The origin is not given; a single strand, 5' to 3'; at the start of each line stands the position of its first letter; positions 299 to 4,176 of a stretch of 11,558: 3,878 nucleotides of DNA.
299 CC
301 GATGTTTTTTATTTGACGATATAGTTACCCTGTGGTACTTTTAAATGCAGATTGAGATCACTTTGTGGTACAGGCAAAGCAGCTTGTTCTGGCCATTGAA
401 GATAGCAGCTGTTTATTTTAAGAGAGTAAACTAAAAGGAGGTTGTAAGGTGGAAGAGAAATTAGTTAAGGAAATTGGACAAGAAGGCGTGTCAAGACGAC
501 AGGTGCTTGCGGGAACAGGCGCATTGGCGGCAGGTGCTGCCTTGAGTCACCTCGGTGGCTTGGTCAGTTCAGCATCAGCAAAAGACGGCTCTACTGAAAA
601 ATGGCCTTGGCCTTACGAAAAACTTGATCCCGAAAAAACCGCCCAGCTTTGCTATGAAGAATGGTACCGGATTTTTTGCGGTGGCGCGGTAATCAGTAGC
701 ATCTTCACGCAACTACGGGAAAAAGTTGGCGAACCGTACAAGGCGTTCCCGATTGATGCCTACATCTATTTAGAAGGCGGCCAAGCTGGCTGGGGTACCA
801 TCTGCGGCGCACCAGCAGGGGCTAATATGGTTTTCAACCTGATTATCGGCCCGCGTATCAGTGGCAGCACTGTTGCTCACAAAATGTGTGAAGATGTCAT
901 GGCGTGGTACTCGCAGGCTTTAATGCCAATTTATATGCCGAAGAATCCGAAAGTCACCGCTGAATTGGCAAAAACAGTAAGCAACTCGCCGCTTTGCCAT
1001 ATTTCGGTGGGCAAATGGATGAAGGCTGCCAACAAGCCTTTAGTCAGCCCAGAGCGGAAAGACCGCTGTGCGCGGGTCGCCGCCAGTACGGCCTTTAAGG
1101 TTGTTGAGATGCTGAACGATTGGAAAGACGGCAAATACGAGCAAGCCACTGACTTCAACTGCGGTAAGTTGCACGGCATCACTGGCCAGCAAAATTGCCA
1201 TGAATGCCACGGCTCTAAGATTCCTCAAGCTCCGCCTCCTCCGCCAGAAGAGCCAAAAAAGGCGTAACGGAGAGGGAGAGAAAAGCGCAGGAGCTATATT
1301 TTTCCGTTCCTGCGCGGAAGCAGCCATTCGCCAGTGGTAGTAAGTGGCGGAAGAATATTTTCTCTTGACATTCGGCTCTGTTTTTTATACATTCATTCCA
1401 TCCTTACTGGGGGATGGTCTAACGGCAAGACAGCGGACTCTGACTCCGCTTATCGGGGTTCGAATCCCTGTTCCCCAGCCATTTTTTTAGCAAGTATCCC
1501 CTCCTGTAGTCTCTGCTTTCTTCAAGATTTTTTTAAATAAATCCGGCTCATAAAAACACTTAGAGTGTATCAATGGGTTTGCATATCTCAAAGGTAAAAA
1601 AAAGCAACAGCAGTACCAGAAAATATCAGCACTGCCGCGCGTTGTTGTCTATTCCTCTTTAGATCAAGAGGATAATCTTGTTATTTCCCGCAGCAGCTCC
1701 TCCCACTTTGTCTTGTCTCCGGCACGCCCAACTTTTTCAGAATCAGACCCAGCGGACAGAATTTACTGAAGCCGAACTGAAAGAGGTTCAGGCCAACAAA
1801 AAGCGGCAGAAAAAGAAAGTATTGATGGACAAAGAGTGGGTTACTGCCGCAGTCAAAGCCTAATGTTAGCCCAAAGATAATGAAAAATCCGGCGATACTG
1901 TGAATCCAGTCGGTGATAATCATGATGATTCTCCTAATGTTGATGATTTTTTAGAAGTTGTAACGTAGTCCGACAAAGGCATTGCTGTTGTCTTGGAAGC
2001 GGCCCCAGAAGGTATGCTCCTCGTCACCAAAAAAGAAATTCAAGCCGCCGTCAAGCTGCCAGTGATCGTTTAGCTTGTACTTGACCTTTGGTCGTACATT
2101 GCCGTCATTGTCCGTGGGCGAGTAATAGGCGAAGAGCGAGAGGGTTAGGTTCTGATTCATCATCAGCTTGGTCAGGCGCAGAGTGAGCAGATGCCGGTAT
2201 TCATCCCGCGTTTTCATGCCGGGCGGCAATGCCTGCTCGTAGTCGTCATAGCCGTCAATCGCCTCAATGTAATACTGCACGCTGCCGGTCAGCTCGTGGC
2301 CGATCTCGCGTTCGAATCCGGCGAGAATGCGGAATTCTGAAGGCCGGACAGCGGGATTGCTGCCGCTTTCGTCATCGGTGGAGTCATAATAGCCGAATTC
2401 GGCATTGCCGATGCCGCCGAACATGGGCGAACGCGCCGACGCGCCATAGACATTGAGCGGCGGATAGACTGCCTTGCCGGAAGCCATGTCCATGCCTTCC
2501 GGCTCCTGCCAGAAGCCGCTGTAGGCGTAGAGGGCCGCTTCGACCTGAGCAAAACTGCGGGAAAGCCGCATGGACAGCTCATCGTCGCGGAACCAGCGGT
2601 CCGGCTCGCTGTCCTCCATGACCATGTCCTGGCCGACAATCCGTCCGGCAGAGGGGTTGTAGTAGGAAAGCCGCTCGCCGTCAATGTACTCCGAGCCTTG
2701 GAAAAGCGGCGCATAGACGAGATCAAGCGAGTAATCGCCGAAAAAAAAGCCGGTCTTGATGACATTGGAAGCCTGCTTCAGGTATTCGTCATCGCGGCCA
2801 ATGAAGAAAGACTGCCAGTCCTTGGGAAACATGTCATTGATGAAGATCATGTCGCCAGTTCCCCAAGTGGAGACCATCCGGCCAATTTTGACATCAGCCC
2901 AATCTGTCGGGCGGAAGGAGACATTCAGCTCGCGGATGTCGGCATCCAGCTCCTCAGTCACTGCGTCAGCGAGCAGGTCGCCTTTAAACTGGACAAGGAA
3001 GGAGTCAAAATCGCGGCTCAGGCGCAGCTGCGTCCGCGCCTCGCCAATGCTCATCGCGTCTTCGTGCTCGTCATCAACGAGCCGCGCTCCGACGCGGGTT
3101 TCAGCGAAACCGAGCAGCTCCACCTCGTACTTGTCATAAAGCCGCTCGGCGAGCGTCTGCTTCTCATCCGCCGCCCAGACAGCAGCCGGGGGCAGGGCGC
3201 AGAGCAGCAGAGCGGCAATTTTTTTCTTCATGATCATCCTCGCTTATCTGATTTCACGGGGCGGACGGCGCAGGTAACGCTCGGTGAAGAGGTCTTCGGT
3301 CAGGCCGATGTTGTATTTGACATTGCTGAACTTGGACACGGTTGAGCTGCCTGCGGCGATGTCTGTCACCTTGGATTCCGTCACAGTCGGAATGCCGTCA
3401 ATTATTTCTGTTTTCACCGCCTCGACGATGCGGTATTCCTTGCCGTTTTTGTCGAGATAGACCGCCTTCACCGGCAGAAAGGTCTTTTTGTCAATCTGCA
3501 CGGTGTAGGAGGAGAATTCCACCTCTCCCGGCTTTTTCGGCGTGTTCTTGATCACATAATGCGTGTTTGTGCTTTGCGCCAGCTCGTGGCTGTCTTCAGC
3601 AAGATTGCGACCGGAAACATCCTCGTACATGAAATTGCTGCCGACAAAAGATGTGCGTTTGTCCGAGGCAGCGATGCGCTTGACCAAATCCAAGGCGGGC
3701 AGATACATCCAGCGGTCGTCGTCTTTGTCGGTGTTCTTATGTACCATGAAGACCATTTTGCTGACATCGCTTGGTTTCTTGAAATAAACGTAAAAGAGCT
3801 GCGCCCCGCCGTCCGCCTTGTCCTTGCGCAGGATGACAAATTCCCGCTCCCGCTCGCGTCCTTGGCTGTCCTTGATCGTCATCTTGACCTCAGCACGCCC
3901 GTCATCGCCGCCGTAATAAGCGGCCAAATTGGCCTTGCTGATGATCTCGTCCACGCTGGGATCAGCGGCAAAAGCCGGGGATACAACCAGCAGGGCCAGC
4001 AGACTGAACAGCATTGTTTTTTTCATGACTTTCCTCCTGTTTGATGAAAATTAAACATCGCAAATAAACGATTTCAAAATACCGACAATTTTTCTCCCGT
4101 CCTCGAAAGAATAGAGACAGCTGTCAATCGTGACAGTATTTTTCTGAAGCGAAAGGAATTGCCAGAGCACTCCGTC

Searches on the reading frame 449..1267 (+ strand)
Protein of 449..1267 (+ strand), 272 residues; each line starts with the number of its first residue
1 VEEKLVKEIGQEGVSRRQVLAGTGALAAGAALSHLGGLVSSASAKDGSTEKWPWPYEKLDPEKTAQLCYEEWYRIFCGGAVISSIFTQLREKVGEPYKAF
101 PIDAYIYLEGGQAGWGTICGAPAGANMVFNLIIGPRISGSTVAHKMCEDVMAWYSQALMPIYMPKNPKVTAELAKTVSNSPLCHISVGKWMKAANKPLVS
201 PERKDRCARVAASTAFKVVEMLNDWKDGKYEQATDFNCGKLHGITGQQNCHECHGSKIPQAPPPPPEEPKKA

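Call 6: search_protein_families(library=pfam, proteins=[window:449-1267:+], max_evalue=0.01)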
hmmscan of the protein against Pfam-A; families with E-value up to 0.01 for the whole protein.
window:449-1267:+ (272 aa): 2 families
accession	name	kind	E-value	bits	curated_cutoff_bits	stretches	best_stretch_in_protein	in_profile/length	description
PF09719.15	C_GCAxxG_C_C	-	7.4e-09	36.2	27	1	85-221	7-118/118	Putative redox-active protein (C_GCAxxG_C_C)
PF10518.14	TAT_signal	-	0.00035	20.8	22.7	1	14-32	2-20/21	TAT (twin-arginine translocation) pathway signal sequence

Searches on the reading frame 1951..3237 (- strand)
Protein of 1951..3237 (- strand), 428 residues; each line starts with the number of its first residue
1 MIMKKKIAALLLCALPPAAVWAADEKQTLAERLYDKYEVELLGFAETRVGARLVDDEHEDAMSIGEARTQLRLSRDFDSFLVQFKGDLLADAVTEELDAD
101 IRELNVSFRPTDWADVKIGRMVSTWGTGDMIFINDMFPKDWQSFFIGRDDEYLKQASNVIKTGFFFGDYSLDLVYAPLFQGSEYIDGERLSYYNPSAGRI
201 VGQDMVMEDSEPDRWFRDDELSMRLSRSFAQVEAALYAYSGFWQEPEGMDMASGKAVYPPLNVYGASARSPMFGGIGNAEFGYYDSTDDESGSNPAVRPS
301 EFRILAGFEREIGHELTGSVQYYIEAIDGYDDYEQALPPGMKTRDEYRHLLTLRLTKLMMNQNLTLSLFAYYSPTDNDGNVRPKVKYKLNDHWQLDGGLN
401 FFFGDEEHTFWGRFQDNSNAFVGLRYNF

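Call 6: search_protein_families(library=pfam, proteins=[window:1951-3237:-], max_evalue=0.01)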
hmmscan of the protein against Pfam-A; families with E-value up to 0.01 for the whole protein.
window:1951-3237:- (428 aa): 1 family
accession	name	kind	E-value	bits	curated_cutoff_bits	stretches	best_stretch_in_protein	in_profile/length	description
PF06980.17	DUF1302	-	0.00013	21.5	23.2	1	376-428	492-541/541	Protein of unknown function (DUF1302)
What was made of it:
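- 1951..3237 (-): Putative outer-membrane barrel gene of the operon (weak DUF1302 C-terminal match). Call 6.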

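Call 8: search_protein_families(library=ncbifam, proteins=[window:1951-3237:-], max_evalue=0.1)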
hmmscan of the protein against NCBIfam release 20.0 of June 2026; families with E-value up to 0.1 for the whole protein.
window:1951-3237:- (428 aa): 0 families

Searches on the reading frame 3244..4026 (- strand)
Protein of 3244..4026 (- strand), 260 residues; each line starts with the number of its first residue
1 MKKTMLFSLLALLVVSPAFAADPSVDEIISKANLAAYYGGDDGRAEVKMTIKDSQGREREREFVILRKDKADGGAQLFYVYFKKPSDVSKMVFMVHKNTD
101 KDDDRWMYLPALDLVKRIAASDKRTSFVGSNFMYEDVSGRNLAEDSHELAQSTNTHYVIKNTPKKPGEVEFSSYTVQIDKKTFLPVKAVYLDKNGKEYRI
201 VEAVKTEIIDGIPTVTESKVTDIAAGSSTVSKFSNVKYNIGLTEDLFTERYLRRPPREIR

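Call 6: search_protein_families(library=pfam, proteins=[window:3244-4026:-], max_evalue=0.01)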
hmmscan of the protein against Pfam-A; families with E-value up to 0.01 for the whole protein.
window:3244-4026:- (260 aa): 2 families
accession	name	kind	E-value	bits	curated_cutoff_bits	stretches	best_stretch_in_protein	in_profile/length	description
PF17131.11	LolA_like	-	1.9e-51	174.7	30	1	76-254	3-184/184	Outer membrane lipoprotein-sorting protein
PF07044.18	DUF1329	-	5e-07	29.8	23.1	1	70-141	135-211/368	Protein of unknown function (DUF1329)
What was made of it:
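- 3244..4026 (-): LolA_like (TP_0789-like) periplasmic carrier gene; downstream conserved flank. Pfam LolA_like 1.9e-51 (call 6).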

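Call 8: search_protein_families(library=ncbifam, proteins=[window:3244-4026:-], max_evalue=0.1)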
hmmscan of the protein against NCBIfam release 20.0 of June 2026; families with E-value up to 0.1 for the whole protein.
window:3244-4026:- (260 aa): 2 families
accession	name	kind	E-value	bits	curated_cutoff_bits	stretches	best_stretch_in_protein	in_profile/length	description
NF053579.1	LolA3_fam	equivalog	0.0047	16.5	83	0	152-194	132-172/232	LolA3 family protein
NF053572.1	LolA1_Flavo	equivalog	0.028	14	100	0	151-200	135-182/214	outer membrane lipoprotein periplasmic chaperone LolA1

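Call 57: find_homologous_proteins(query=window:3244-4026:-, max_evalue=1e-20)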
Query window:3244-4026:- (260 aa): 7252 proteins with E <= 1e-20 among 8000 candidates; the best 120 are listed.
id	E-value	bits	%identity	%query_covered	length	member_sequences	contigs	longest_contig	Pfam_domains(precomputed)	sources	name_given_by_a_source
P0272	5.8e-157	539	95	100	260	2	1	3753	PF07044.18,PF17131.12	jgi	-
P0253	2.8e-156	536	94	100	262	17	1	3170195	PF07044.18,PF17131.12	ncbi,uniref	ncbi:MAG: outer membrane lipoprotein-sorting protein [Candidatus Electronema sp. V4]|uniref:outer me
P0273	4.9e-155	532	93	100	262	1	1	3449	PF07044.18,PF17131.12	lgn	-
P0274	1.4e-150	518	90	100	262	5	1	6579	PF07044.18,PF17131.12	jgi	jgi:outer membrane lipoprotein-sorting protein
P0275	7.3e-148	509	88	100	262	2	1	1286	PF07044.18,PF17131.12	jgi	jgi:outer membrane lipoprotein-sorting protein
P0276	1.3e-147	508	90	100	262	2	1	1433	PF07044.18,PF17131.12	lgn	-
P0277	1.9e-147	507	88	100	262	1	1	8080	PF07044.18,PF17131.12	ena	-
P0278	4.7e-147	506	88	100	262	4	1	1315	PF07044.18,PF17131.12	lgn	-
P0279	5.7e-147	506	88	100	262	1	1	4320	PF07044.18,PF17131.12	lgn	-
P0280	8.6e-147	505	89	100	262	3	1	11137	PF07044.18,PF17131.12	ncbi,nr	ncbi:outer membrane lipoprotein-sorting protein [Desulfobulbus sp. F5]|nr:outer membrane lipoprotein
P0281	5.5e-145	499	88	100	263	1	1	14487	PF07044.18,PF17131.12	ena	-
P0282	5.5e-145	499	88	100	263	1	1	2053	PF07044.18,PF17131.12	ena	-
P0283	8.7e-144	495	88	93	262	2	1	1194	PF07044.18,PF17131.12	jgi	-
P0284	1.1e-140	485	83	100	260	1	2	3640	PF07044.18,PF17131.12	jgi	jgi:hypothetical protein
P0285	2.3e-139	481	82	99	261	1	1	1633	PF07044.18,PF17131.12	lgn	-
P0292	3.4e-130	451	78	100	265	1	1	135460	PF07044.18,PF17131.12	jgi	jgi:hypothetical protein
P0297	1.5e-127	442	79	100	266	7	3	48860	PF17131.12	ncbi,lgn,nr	ncbi:MAG: outer membrane lipoprotein-sorting protein [Candidatus Electrothrix sp. AW1]|nr:outer memb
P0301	8.8e-126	436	77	100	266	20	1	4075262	PF07044.18,PF17131.12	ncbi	ncbi:Outer membrane lipoprotein-sorting protein [Candidatus Electrothrix laxa]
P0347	1.0e-113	397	68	100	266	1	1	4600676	PF07044.18,PF17131.12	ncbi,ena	-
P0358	7.4e-113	394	70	95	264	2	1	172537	PF07044.18,PF17131.12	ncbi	ncbi:outer membrane lipoprotein-sorting protein [Desulfolithobacter sp.]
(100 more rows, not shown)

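Call 58: find_encoding_contigs(protein=P0301, flank=7000, max_places=1)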
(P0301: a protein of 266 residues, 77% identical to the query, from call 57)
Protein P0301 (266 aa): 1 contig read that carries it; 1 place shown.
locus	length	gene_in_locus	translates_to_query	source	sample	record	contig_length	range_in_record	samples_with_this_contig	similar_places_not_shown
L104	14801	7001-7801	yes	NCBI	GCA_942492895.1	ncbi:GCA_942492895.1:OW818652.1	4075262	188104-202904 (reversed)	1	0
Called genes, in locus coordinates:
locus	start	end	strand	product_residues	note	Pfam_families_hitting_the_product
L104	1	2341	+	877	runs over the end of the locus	PF03176:MMPL, PF02460:Patched, PF12349:Sterol-sensing, PF03176:MMPL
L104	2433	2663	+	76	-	-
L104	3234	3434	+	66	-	-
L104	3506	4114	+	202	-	-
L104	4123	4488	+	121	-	PF13380:CoA_binding_2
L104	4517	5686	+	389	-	PF12801:Fer4_5 (weak), PF00037:Fer4 (faint), PF12838:Fer4_7 (faint), PF13484:Fer4_16 (faint), PF13187:Fer4_9 (weak), PF13237:Fer4_10 (weak), PF14697:Fer4_21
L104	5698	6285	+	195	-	-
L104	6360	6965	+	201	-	-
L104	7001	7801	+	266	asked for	PF07044:DUF1329 (faint), PF17131:TP_0789-like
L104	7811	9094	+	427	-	-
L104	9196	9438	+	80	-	-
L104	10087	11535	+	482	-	PF13546:DDE_5 (faint)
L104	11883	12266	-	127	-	PF00856:SET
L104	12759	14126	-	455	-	-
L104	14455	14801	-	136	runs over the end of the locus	PF01814:Hemerythrin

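Call 59: find_encoding_contigs(protein=P0358, flank=7000, max_places=1)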
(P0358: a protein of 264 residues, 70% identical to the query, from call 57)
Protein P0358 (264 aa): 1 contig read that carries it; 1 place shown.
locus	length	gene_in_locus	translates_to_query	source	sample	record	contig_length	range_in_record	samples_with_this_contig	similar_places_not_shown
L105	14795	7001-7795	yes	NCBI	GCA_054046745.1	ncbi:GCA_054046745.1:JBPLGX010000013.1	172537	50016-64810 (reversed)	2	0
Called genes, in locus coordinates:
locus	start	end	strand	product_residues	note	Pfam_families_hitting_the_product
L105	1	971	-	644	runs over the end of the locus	PF00027:cNMP_binding, PF00571:CBS, PF03445:DUF294, PF10335:DUF294_C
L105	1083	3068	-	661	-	PF16177:ACAS_N, PF00501:AMP-binding, PF13193:AMP-binding_C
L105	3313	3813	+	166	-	-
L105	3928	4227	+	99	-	PF12840:HTH_20, PF01022:HTH_5, PF13412:HTH_24 (weak), PF13601:HTH_34 (weak)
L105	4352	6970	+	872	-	PF00873:ACR_tran (faint), PF03176:MMPL, PF02460:Patched, PF12349:Sterol-sensing, PF03176:MMPL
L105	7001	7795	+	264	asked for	PF07044:DUF1329 (faint), PF17131:TP_0789-like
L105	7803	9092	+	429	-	-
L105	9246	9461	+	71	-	PF11127:YgaP-like_TM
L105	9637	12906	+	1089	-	PF13191:AAA_16 (faint), PF24883:NPHP3_N (weak), PF25873:WHD_MalT, PF07719:TPR_2 (faint), PF13424:TPR_12 (weak)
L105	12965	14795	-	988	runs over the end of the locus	PF00403:HMA, PF08282:Hydrolase_3 (faint), PF00403:HMA, PF00122:E1-E2_ATPase, PF00702:Hydrolase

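Call 60: find_encoding_contigs(protein=P0347, flank=7000, max_places=1)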
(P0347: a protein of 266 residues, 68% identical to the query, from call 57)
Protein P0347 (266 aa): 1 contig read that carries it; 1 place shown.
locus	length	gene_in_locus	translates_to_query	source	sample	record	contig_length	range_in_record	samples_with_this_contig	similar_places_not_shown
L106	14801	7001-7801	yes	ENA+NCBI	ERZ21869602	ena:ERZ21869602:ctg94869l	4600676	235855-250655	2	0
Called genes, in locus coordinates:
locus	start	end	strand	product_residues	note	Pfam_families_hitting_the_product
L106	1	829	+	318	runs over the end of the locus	PF07885:Ion_trans_2, PF02254:TrkA_N, PF02080:TrkA_C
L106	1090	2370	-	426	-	PF14294:DUF4372, PF01609:DDE_Tnp_1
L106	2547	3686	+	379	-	PF13385:Laminin_G_3, PF04892:VanZ-LLP1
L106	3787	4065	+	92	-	PF01022:HTH_5, PF12840:HTH_20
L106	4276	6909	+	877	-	PF03176:MMPL, PF02460:Patched, PF12349:Sterol-sensing, PF03176:MMPL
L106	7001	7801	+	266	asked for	PF07044:DUF1329 (faint), PF17131:TP_0789-like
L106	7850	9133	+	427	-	-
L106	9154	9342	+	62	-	PF11127:YgaP-like_TM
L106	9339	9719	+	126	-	-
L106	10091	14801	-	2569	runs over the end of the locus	PF18911:PKD_4, PF22352:K319L-like_PKD (weak), PF03793:PASTA, PF25020:TTR_TEN1-4, PF24329:FN-plug_TEN1-4 (weak), PF25021:TEN_NHL (weak), PF25021:TEN_NHL, PF25023:TEN_YD-shell, +5 more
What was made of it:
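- Checked: The two outgroup genomes examined have the two genes adjacent (calls 59, 60).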

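Call 92: find_encoding_contigs(protein=P0297, flank=9000, max_places=2)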
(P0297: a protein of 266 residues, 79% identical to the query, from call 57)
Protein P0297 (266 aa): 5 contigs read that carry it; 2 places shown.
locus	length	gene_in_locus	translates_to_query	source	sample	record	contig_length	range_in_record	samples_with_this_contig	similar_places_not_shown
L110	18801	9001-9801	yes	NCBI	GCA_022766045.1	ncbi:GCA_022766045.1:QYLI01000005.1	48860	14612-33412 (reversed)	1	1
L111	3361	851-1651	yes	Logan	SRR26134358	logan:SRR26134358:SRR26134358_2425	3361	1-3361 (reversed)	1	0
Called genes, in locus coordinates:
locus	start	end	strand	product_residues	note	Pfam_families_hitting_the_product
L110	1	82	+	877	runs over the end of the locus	PF03176:MMPL, PF02460:Patched, PF12349:Sterol-sensing, PF03176:MMPL, PF00873:ACR_tran (weak)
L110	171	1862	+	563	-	PF02463:SMC_N, PF13175:AAA_15, PF00004:AAA (faint), PF00005:ABC_tran (faint), PF13401:AAA_22 (faint), PF13304:AAA_21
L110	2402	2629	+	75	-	PF09720:Unstab_antitox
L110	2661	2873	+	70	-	PF09720:Unstab_antitox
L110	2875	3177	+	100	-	-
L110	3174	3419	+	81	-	PF15731:MqsA_antitoxin (weak)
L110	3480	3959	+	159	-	PF00075:RNase_H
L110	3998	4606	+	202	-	-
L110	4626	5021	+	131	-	PF13380:CoA_binding_2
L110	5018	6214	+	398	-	PF13484:Fer4_16 (faint), PF12801:Fer4_5 (weak), PF00037:Fer4 (faint), PF12838:Fer4_7 (faint), PF12797:Fer4_2 (faint), PF13237:Fer4_10, PF14697:Fer4_21, PF13187:Fer4_9 (weak)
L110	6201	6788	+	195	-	-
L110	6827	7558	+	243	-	PF09234:DUF1963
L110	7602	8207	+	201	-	-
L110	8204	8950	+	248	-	PF01936:NYN, PF12872:OST-HTH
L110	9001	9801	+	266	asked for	PF17131:TP_0789-like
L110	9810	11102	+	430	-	-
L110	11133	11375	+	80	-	-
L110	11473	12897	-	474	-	PF00245:Alk_phosphatase, PF01676:Metalloenzyme (faint)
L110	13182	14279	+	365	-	PF01321:Creatinase_N, PF00557:Peptidase_M24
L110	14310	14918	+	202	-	PF02342:TerD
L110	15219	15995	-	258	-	-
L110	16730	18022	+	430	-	PF13435:Cytochrome_C554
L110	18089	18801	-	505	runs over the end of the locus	PF03330:DPBB_1, PF05036:SPOR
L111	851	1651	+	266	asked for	PF17131:TP_0789-like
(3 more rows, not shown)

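Call 93: find_encoding_contigs(protein=P0292, flank=9000, max_places=1)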
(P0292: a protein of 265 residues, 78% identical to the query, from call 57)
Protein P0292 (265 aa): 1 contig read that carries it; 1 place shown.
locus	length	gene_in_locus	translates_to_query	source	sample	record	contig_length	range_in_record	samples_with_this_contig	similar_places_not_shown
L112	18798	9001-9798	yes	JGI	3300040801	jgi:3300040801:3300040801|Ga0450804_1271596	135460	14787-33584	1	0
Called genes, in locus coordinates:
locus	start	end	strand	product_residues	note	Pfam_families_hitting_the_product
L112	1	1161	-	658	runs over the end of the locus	PF00012:HSP70, PF06723:MreB_Mbl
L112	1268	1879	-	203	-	PF01025:GrpE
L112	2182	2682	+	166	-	-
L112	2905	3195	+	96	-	PF12840:HTH_20, PF01022:HTH_5, PF13601:HTH_34 (weak)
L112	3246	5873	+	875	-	PF03176:MMPL, PF00873:ACR_tran (faint), PF02460:Patched, PF12349:Sterol-sensing, PF03176:MMPL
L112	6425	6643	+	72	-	PF09720:Unstab_antitox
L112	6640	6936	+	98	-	-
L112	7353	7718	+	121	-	PF13380:CoA_binding_2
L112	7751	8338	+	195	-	-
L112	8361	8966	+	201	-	-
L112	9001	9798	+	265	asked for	PF07044:DUF1329 (faint), PF17131:TP_0789-like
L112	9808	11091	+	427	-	-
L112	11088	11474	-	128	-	-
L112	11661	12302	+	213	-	PF02666:PS_Dcarbxylase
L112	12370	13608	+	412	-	PF28597:T2SSF_N, PF00482:T2SSF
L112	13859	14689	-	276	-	-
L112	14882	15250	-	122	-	-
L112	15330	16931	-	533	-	PF03023:MurJ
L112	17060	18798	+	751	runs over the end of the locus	PF00009:GTP_EFTU, PF22042:EF-G_D2, PF03144:GTP_EFTU_D2, PF14492:EFG_III, PF03764:EFG_IV, PF00679:EFG_C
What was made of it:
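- L104, L110, L112 (calls 58, 92, 93) p199-type, CoA_binding_2, Fer4 and p202-type genes recur in Electrothrix alleles (calls 58, 92, 93).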
